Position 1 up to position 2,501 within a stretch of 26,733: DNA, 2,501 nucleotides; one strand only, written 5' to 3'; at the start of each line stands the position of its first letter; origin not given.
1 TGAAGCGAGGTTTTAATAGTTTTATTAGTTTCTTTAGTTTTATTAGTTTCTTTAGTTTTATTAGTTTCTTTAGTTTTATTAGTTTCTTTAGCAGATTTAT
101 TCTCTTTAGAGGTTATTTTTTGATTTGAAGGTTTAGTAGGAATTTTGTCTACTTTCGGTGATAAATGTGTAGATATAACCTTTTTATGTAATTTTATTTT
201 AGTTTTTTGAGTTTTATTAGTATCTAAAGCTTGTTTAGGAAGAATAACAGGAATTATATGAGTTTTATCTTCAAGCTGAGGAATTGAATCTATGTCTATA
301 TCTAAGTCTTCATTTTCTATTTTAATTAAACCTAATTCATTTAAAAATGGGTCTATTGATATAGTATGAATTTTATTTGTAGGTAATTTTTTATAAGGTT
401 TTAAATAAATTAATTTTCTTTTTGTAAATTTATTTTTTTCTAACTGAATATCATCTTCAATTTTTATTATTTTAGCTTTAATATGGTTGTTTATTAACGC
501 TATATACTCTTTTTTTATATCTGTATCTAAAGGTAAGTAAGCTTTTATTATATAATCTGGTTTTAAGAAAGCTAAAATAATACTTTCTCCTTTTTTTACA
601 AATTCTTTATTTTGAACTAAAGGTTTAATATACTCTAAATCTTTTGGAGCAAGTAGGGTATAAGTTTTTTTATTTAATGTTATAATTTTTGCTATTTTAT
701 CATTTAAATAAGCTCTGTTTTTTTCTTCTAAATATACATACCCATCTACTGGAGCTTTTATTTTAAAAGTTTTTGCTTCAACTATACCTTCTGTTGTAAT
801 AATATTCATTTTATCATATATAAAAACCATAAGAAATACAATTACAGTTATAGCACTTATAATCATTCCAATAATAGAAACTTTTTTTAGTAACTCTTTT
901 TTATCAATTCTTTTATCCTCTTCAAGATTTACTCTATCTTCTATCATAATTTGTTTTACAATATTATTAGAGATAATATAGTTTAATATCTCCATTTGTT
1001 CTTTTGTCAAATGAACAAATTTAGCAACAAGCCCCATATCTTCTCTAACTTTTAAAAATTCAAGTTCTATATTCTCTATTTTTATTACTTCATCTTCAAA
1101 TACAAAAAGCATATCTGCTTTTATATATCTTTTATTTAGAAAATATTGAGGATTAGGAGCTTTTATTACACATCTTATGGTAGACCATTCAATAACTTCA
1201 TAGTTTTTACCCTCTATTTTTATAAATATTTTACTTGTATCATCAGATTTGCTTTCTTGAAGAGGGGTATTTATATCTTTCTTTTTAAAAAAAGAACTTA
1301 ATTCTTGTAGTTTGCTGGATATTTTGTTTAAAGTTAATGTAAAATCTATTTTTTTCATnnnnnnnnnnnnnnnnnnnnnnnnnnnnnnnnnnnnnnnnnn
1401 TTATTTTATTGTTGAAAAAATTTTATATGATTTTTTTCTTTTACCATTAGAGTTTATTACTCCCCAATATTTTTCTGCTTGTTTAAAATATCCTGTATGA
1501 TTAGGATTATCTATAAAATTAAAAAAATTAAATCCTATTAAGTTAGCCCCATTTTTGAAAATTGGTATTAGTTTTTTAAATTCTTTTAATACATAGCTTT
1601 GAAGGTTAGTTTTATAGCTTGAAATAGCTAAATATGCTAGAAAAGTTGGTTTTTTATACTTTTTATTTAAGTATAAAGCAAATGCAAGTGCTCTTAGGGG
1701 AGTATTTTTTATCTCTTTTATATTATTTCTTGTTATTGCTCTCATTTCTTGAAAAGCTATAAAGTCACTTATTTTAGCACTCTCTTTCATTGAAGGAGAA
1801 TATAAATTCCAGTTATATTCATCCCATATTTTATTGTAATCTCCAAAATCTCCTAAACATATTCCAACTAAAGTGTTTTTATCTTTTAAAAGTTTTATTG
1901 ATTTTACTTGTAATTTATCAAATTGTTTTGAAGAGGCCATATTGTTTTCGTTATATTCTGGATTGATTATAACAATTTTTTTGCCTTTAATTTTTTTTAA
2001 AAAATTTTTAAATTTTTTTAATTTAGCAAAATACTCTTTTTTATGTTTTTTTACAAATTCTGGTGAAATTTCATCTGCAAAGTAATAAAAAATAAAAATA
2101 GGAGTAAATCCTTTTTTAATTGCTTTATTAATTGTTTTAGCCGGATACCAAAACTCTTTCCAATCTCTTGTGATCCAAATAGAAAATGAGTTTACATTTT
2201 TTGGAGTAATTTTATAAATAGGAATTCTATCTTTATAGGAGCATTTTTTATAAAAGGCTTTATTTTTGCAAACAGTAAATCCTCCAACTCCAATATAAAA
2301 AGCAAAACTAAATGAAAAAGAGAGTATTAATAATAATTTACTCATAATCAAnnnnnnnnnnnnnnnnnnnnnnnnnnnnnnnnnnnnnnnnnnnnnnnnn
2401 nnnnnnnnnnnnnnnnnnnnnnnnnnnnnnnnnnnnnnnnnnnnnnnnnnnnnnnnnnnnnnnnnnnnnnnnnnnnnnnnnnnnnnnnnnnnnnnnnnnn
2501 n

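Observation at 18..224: Tandem repeat encodes an array of bacterial N-glycosylation sequons, a natural glyco-tag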

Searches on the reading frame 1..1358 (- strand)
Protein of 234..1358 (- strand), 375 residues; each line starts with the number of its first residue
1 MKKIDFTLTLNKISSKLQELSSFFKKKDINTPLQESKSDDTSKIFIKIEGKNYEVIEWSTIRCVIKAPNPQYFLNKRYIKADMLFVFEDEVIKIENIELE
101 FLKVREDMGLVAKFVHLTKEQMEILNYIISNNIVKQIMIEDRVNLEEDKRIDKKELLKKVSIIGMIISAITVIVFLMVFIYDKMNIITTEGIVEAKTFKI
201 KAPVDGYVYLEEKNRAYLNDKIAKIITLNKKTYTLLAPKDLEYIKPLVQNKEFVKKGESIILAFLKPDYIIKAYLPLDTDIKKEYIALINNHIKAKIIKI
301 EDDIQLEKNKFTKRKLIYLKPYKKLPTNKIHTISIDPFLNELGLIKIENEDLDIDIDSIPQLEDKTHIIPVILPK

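Call 10: search_protein_families(library=pfam, proteins=[window:1-1358:-], max_evalue=0.01)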
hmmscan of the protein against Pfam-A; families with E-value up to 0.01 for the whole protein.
window:1-1358:- (452 aa): 0 families

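Call 11: search_protein_families(library=ncbifam, proteins=[window:1-1358:-], max_evalue=0.01)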
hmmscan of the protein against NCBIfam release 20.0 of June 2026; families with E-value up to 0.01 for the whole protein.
window:1-1358:- (452 aa): 0 families

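Call 12: find_homologous_proteins(query=window:1-1358:-, max_evalue=0.001)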
Query window:1-1358:-: 8000 candidates shared short words with the query, none scored E <= 0.001.
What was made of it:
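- Tried and rejected: The word-indexed homology search of 5.8 billion proteins found nothing (call 12).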

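Call 15: find_related_loci(query=window:1-1358:-, collection=genome_contigs, flank=10000)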
Query window:1-1358:- (452 aa) in genome_contigs; peptide patterns used: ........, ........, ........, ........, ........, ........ (x = any residue, [..] = any of these).
168 stretches matched a pattern, but none encodes a relative of the query by tblastn (E <= 1e-3).
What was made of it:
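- Tried and rejected: The species-representative genome scan with the target found no relative (call 15).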

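Call 24: search_protein_representatives(protein=window:234-1358:-)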
Query: 375 residues. Proteins with E-value up to 0.001 (for the whole library): 10; up to 1e-10: 1; up to 1e-30: 0. The best 10 are listed.
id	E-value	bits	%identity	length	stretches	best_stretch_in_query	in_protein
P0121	1.0e-12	64.5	30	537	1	46-274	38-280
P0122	1.4e-10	57.5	31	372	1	45-271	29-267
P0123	4.7e-10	55.8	31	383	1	44-280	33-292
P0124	5.1e-10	55.7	27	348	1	45-263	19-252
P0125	5.0e-09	52.4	33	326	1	63-344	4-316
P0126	1.9e-08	50.5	31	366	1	45-285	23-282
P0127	2.1e-06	43.8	29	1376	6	53-105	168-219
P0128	3.6e-06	43.0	25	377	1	44-307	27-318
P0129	5.1e-05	39.2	26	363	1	46-209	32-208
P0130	4.7e-04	36.1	29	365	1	45-145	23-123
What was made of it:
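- Only 10 remote homologues exist among 1.84 billion representatives (call 24). No orthologue exists to test conservation (calls 12, 15, 24).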

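Call 38: predict_structure(protein=P0121)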
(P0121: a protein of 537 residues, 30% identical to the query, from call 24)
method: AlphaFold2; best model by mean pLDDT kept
length: 537 residues; sequences in the alignment: 1
mean_pLDDT: 43.4   pTM: 0.23
mean pLDDT of the five models: 43.4, 39.6, 37.7, 35.4, 34.8
residues with pLDDT >= 90: 5; 70-90: 66; 50-70: 66; < 50: 400
segments of 3 or more residues with pLDDT < 50: 1-35, 51-56, 66-91, 93-104, 106-108, 119-154, 185-464
pLDDT, mean of each block of 10 residues (from residue 1): 34 30 27 49 59 46 51 41 45 41 47 52 39 35 34 56 88 86 44 27 23 28 27 23 29 25 31 34 34 39 40 37 44 44 34 32 33 32 36 32 27 31 30 33 29 34 64 69 69 60 77 85 77 81
secondary structure, 60 per line:
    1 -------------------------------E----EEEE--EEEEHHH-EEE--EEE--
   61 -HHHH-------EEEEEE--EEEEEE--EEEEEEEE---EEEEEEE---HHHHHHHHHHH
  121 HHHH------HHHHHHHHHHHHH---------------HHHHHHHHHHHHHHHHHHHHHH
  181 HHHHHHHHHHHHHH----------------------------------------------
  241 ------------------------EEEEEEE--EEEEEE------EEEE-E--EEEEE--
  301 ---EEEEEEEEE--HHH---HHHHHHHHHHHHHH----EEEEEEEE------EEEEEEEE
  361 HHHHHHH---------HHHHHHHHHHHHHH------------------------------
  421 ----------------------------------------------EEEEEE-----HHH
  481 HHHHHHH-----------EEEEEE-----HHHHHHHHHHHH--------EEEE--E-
elements in order: E37-40 E43-46 E51-53 E56-58 H62-65 E73-78 E81-86 E89-96 E100-106 H110-124 H131-143 H159-194 E265-271 E274-279 E286-289 E294-298 E304-312 H321-334 E339-346 E353-360 H361-367 H377-390 E467-472 H478-487 E499-504 H510-521 E530-533
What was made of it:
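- Closest known: SPOR-domain proteins with long disordered linkers. Same: For this protein a beta-alpha-beta-beta-alpha-beta fold is my own reading of the sequence; the only model is of homologue P0121 and shows beta-alpha-beta-alpha-beta (call 38).
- Tried and rejected: The single-sequence model of P0121 was poor, with mean pLDDT 43 (call 38).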

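Call 51: search_solved_structures(query=A3, max_evalue=1, show_alignments=1)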
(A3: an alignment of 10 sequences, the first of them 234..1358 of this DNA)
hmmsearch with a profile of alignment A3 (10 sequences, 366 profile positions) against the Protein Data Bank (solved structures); distinct sequences matched with E-value up to 1: 45.
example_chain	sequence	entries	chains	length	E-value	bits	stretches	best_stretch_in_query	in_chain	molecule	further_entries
4rt1_A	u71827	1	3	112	8.7e-08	34.6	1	16-119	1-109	Alginate biosynthesis protein Alg44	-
4rt0_A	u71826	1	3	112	1.6e-07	33.8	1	16-119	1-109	Alginate biosynthesis protein Alg44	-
4xrn_A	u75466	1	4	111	1.1e-06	31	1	18-119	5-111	Alginate biosynthesis protein Alg44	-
8dck_C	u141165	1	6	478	1.8e-05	27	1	231-293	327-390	Membrane fusion protein (MFP) family protein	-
8zar_A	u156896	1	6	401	6.1e-05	25.3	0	227-264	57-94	Multidrug export protein EmrA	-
8zal_A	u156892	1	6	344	0.0001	24.5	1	227-265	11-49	Multidrug export protein EmrA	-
1o78_A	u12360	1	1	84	0.00063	21.9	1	190-262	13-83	BIOTIN CARBOXYL CARRIER PROTEIN OF METHYLMALONYL-COA CARBOXYL-TRANSFERASE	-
1dcz_A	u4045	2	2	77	0.00089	21.4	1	195-262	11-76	TRANSCARBOXYLASE 1.3S SUBUNIT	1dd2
4dk0_A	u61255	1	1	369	0.0014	20.8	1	212-317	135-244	Putative MacA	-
5nen_A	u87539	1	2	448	0.0017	20.5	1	188-255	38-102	Lipase C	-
2l5t_A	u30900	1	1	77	0.003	19.7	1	208-262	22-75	Lipoamide acyltransferase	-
5gu9_A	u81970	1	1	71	0.0031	19.7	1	194-260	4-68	149aa long hypothetical methylmalonyl-CoA decarboxylase gamma chain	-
3lnn_A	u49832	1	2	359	0.0035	19.5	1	228-293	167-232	Membrane fusion protein (MFP) heavy metal cation efflux ZneB (CzcB-like)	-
5gua_A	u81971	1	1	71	0.0056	18.8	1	194-260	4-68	149aa long hypothetical methylmalonyl-CoA decarboxylase gamma chain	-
10bu_A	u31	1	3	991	0.0056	18.8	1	186-262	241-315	BAP inserted Hexon protein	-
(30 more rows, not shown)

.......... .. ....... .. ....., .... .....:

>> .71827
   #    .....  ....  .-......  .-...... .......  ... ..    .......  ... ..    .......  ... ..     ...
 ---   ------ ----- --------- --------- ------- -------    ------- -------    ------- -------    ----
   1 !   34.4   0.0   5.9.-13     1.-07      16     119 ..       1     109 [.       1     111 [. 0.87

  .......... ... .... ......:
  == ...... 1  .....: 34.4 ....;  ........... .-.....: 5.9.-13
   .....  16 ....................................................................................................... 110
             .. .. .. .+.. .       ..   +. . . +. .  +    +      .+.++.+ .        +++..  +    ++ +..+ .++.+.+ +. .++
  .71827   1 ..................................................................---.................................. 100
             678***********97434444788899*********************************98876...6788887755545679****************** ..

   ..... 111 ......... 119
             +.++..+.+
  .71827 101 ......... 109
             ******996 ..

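Call 54: list_cluster_members(proteins=[P0121, P0125, P0122])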
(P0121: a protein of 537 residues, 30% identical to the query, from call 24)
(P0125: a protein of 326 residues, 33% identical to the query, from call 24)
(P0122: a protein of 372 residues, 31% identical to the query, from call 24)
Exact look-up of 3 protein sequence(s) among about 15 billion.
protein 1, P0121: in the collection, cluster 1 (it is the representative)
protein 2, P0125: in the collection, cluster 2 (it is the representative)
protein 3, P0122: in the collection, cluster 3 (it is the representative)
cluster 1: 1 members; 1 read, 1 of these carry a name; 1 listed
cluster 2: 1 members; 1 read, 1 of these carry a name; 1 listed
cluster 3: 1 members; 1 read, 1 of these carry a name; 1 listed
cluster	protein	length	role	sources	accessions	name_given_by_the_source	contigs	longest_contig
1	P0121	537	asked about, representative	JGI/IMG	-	alginate biosynthesis protein Alg44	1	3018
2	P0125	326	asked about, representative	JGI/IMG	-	alginate biosynthesis protein Alg44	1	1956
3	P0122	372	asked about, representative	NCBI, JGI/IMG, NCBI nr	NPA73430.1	MAG: HlyD family efflux transporter periplasmic adaptor subunit [Epsilonproteobacteria ... | HlyD family efflux transporter periplasmic adaptor subunit [Campylobacterota bacterium]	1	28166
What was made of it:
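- JGI names P0121 and P0125 'Alg44' (call 54). NCBI names one homologue 'HlyD family efflux transporter periplasmic adaptor' (call 54).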

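Call 57: predict_structure(alignment_id=A3)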
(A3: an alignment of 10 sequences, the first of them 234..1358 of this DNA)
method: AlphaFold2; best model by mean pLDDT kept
length: 375 residues; sequences in the alignment: 10
mean_pLDDT: 63.8   pTM: 0.31
mean pLDDT of the five models: 63.8, 61.1, 60.5, 60.0, 59.0
residues with pLDDT >= 90: 87; 70-90: 86; 50-70: 54; < 50: 148
segments of 3 or more residues with pLDDT < 50: 1-41, 133-153, 183-194, 280-293, 304-312, 327-375
pLDDT, mean of each block of 10 residues (from residue 1): 35 45 35 35 81 89 90 91 83 91 90 91 80 38 27 58 87 82 42 60 96 86 95 91 82 94 65 54 42 52 45 56 52 40 30 38 31 23
secondary structure, 60 per line:
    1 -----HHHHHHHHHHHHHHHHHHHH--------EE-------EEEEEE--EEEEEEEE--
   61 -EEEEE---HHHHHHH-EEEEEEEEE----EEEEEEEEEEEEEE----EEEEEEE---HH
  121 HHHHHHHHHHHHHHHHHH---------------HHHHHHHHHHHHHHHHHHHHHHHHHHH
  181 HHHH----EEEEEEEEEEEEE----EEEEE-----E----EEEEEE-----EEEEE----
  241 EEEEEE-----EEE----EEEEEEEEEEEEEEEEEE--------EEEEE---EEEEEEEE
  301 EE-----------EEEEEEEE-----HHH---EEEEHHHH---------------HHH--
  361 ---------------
elements in order: H6-25 E43-48 E51-58 E62-66 H70-76 E78-86 E91-104 E109-115 H119-138 H154-184 E189-201 E206-210 E221-226 E232-236 E241-246 E252-254 E259-276 E285-289 E293-302 E314-321 E333-336 H337-340
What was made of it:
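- On Tripartite-pump periplasmic adaptor (CmeA/AcrA type): There is no helix between aa 189 and 330 (call 57).
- Unstructured tail: call 57. The model has no alpha-hairpin (call 57).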

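Call 62: fold_search(model_id=the predicted structure, library=pdb)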
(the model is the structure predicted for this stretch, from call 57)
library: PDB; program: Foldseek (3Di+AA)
matches with E <= 10: 920; with E <= 0.001: 33
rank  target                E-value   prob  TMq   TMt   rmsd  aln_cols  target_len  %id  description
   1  6ybp_I                3.0e-05  1.00  0.15  0.20  25.4       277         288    9  Propionyl-CoA carboxylase of Methylorubrum extorquens with bound CoA (released 2020-10-28)
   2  4rt1_B                4.8e-05  1.00  0.21  0.67   3.4       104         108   15  Structure of the Alg44 PilZ domain (R95A mutant) from Pseudomonas aeruginosa PAO1 in complex with c-di-GMP (released 2015-04-08)
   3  4xrn_C                5.6e-05  1.00  0.21  0.67   3.5       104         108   14  Pilz domain with c-di-gmp of a protein from Pseudomonas aeruginosa (released 2016-02-03)
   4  4kku_B                8.8e-05  1.00  0.30  0.41   4.4       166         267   19  Structure of BesA (Selenomethinone derivative - P212121) (released 2013-07-10)
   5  6ybq_H                1.0e-04  1.00  0.15  0.27  25.8       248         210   10  Engineered glycolyl-CoA carboxylase (quintuple mutant) with bound CoA (released 2020-10-28)
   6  4xrn_B                1.3e-04  1.00  0.19  0.64   3.7       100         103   15  Pilz domain with c-di-gmp of a protein from Pseudomonas aeruginosa (released 2016-02-03)
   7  4rt0_C                1.4e-04  1.00  0.21  0.65   3.4       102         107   16  Structure of the Alg44 PilZ domain from Pseudomonas aeruginosa PAO1 in complex with c-di-GMP (released 2015-04-08)
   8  4kkt_A                1.8e-04  1.00  0.30  0.40   4.6       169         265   18  Crystal Structure of BesA (P21 form) (released 2013-07-10)
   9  4rt1_A                1.9e-04  1.00  0.21  0.66   3.1       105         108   14  Structure of the Alg44 PilZ domain (R95A mutant) from Pseudomonas aeruginosa PAO1 in complex with c-di-GMP (released 2015-04-08)
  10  4kkt_D                2.2e-04  1.00  0.30  0.41   4.2       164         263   18  Crystal Structure of BesA (P21 form) (released 2013-07-10)
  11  4kku_C                2.2e-04  1.00  0.30  0.40   4.4       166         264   19  Structure of BesA (Selenomethinone derivative - P212121) (released 2013-07-10)
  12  4kks                  2.3e-04  1.00  0.31  0.40   4.4       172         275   17  Crystal Structure of BesA (C2 form) (released 2013-07-10)
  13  4kku_A                2.4e-04  1.00  0.31  0.41   4.1       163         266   19  Structure of BesA (Selenomethinone derivative - P212121) (released 2013-07-10)
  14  4kkt_C                2.5e-04  1.00  0.29  0.40   4.6       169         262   17  Crystal Structure of BesA (P21 form) (released 2013-07-10)
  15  3n6r_A                2.5e-04  1.00  0.17  0.11  24.6       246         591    9  CRYSTAL STRUCTURE OF the holoenzyme of PROPIONYL-COA CARBOXYLASE (PCC) (released 2010-08-25)
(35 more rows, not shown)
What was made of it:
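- On Alg44-like PilZ-MFP co-polymerase: Profile against 4RT1, E 8.7e-8 (call 51); Foldseek TM 0.67, rmsd 3.4 A over 104 columns (call 62).
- Foldseek finds 4RT1 and BesA (call 62).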

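Call 63: fold_search(model_id=the predicted structure, library=pdb)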
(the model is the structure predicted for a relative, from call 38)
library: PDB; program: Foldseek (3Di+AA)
matches with E <= 10: 493; with E <= 0.001: 0
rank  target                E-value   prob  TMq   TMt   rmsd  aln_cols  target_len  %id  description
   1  4rt1_B                3.5e-03  1.00  0.14  0.59   5.1       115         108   26  Structure of the Alg44 PilZ domain (R95A mutant) from Pseudomonas aeruginosa PAO1 in complex with c-di-GMP (released 2015-04-08)
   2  4rt0_A                6.1e-03  1.00  0.15  0.59   5.2       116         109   27  Structure of the Alg44 PilZ domain from Pseudomonas aeruginosa PAO1 in complex with c-di-GMP (released 2015-04-08)
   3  4rt0_C                8.0e-03  1.00  0.13  0.52   5.5       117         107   26  Structure of the Alg44 PilZ domain from Pseudomonas aeruginosa PAO1 in complex with c-di-GMP (released 2015-04-08)
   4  4rt1_A                1.2e-02  1.00  0.14  0.58   5.9       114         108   25  Structure of the Alg44 PilZ domain (R95A mutant) from Pseudomonas aeruginosa PAO1 in complex with c-di-GMP (released 2015-04-08)
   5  4xrn_C                1.2e-02  1.00  0.14  0.54   5.1       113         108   25  Pilz domain with c-di-gmp of a protein from Pseudomonas aeruginosa (released 2016-02-03)
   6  4rt0_B                1.3e-02  1.00  0.15  0.59   4.6       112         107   26  Structure of the Alg44 PilZ domain from Pseudomonas aeruginosa PAO1 in complex with c-di-GMP (released 2015-04-08)
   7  4xrn_A                5.3e-02  1.00  0.14  0.58   4.4       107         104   22  Pilz domain with c-di-gmp of a protein from Pseudomonas aeruginosa (released 2016-02-03)
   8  4xrn_B                6.3e-02  0.99  0.14  0.60   4.7       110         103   23  Pilz domain with c-di-gmp of a protein from Pseudomonas aeruginosa (released 2016-02-03)
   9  4xrn_D                7.5e-02  0.99  0.13  0.53   5.3       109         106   23  Pilz domain with c-di-gmp of a protein from Pseudomonas aeruginosa (released 2016-02-03)
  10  6yam_m                9.9e-02  0.63  0.10  0.14  13.0       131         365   14  Mammalian 48S late-stage translation initiation complex (LS48S+eIF3 IC) with beta-globin mRNA (released 2020-04-08)
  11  9cpa_D                9.9e-02  0.63  0.10  0.12  13.0       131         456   14  Structure of a Mammalian DHX29-bound 43S Pre-initiation Complex (released 2025-07-23)
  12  5k4d_B                1.6e-01  0.66  0.12  0.17  13.6       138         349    9  Structure of eukaryotic translation initiation factor 3 subunit D (eIF3d) cap binding domain from Nasonia vitripennis, (released 2016-07-27)
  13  1whv_MODEL_1_A        1.7e-01  0.87  0.11  0.41   6.4        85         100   18  Solution structure of the RNA binding domain from hypothetical protein BAB23382 (released 2004-11-28)
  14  9kqh_A                2.4e-01  0.15  0.08  0.06  14.0       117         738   11  Crystal structure of Finegoldia magna DinG in complex with ssDNA and ADPNP (released 2025-12-03)
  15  8w2p_A                2.5e-01  0.51  0.10  0.06   6.4        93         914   18  BsaXI-DNA complex I (released 2024-10-30)
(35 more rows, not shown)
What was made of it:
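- On SPOR domain (PF05036): The single-sequence model of the P0121 C-terminus shows beta-alpha-beta-alpha-beta with pLDDT 60-85 and weak RRM-like Foldseek hits (calls 38, 63).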

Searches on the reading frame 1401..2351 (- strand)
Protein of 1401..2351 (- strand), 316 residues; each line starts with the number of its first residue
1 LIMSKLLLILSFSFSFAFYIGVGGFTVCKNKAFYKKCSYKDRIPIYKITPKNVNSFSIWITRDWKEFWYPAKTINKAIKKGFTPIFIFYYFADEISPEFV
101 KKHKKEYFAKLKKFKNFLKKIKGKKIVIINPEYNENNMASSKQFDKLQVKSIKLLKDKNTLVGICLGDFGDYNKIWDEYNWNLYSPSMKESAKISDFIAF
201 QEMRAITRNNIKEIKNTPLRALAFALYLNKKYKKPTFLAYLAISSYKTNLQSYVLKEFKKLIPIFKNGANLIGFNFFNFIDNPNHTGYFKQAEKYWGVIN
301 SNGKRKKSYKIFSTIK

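Call 10: search_protein_families(library=pfam, proteins=[window:1401-2351:-], max_evalue=0.01)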
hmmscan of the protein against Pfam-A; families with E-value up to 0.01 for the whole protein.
window:1401-2351:- (316 aa): 0 families

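Call 11: search_protein_families(library=ncbifam, proteins=[window:1401-2351:-], max_evalue=0.01)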
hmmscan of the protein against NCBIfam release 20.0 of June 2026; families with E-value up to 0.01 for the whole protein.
window:1401-2351:- (316 aa): 0 families

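Call 69: search_solved_structures(query=window:1401-2351:-, max_evalue=1)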
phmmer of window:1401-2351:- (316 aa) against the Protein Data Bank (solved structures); distinct sequences matched with E-value up to 1: 0.
